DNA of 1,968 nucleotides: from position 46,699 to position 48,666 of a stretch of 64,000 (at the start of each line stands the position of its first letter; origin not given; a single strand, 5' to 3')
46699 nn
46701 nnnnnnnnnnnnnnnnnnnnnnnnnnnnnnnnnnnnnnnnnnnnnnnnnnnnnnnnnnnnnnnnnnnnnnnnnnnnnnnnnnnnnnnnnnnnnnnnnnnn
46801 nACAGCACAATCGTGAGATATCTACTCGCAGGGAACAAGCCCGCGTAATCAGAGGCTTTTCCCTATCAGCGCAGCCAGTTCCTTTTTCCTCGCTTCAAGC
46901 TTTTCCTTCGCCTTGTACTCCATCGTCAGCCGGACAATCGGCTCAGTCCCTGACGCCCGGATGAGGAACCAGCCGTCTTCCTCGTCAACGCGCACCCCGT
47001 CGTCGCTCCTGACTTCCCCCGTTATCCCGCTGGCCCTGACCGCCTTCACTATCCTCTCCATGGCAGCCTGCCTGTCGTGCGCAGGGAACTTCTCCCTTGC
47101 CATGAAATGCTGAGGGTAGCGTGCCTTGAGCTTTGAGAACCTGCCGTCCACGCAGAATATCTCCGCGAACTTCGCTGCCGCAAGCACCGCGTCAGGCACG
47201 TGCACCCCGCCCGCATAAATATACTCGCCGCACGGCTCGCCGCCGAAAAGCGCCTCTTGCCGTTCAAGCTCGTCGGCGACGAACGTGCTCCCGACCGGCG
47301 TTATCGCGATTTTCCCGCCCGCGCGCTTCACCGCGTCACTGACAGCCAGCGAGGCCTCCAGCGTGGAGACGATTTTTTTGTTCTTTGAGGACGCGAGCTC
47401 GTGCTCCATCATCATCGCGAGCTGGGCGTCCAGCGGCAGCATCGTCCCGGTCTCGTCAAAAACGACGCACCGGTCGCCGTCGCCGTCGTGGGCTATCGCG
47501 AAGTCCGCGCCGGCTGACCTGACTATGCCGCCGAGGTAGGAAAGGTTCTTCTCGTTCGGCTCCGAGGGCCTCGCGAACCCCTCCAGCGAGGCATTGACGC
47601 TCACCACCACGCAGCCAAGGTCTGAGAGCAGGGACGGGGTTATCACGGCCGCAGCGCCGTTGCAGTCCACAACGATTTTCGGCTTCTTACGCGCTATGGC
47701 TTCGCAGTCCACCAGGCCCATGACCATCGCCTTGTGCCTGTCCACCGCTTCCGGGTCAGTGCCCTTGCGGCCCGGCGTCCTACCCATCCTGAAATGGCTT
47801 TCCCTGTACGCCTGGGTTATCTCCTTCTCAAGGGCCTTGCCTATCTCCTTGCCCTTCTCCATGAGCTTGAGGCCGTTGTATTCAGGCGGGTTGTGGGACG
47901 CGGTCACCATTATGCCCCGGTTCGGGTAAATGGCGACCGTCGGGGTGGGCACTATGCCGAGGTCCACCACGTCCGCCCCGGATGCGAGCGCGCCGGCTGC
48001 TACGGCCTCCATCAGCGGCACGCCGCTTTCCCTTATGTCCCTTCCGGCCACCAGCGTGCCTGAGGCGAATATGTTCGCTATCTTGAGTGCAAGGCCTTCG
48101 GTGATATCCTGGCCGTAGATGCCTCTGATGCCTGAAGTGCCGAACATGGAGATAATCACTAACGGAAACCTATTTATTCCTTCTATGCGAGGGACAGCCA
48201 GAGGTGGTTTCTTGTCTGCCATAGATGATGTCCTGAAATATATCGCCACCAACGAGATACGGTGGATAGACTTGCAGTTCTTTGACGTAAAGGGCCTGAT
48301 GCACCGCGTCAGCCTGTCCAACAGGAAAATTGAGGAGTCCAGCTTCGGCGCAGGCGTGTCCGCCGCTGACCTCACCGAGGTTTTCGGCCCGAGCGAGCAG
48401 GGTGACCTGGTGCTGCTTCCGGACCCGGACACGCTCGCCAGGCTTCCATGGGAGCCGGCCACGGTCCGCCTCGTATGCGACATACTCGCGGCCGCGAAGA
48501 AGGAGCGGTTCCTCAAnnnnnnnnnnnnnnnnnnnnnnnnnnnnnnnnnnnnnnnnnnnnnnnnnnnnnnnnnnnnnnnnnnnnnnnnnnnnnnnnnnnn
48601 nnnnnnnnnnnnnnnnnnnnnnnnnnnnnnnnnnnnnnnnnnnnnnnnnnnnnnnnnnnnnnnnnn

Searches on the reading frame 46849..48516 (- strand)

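Call 19: search_protein_families(library=ncbifam, proteins=[window:46849-48516:-], max_evalue=0.01)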
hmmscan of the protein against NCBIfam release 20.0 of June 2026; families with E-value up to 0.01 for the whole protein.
window:46849-48516:- (555 aa): 7 families
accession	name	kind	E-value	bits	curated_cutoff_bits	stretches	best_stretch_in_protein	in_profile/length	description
TIGR03990.1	Arch_GlmM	equivalog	3.8e-123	411.7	439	1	123-549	2-442/444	phosphoglucosamine mutase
NF007088.0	PRK09542.1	equivalog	4.7e-59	200.6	618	1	125-551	12-453/456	phosphomannomutase/phosphoglucomutase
TIGR01455.1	glmM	equivalog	7.2e-58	196.3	447.55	1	125-551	1-440/442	phosphoglucosamine mutase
NF046027.1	PhglucPhmanMutPgmG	equivalog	7.6e-49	166.6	600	1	129-553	14-452/460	phosphoglucomutase/phosphomannomutase PgmG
NF011943.0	PRK15414.1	subfamily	6.9e-31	107.7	801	1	124-551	6-454/456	phosphomannomutase CpsG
TIGR01132.1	pgm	equivalog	3.3e-08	32.4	778.05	1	337-550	298-540/546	phosphoglucomutase (alpha-D-glucose-1,6-bisphosphate-dependent)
NF005737.0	PRK07564.1-1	equivalog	8.2e-06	24.7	378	1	315-427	248-363/543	alpha-D-glucose phosphate-specific phosphoglucomutase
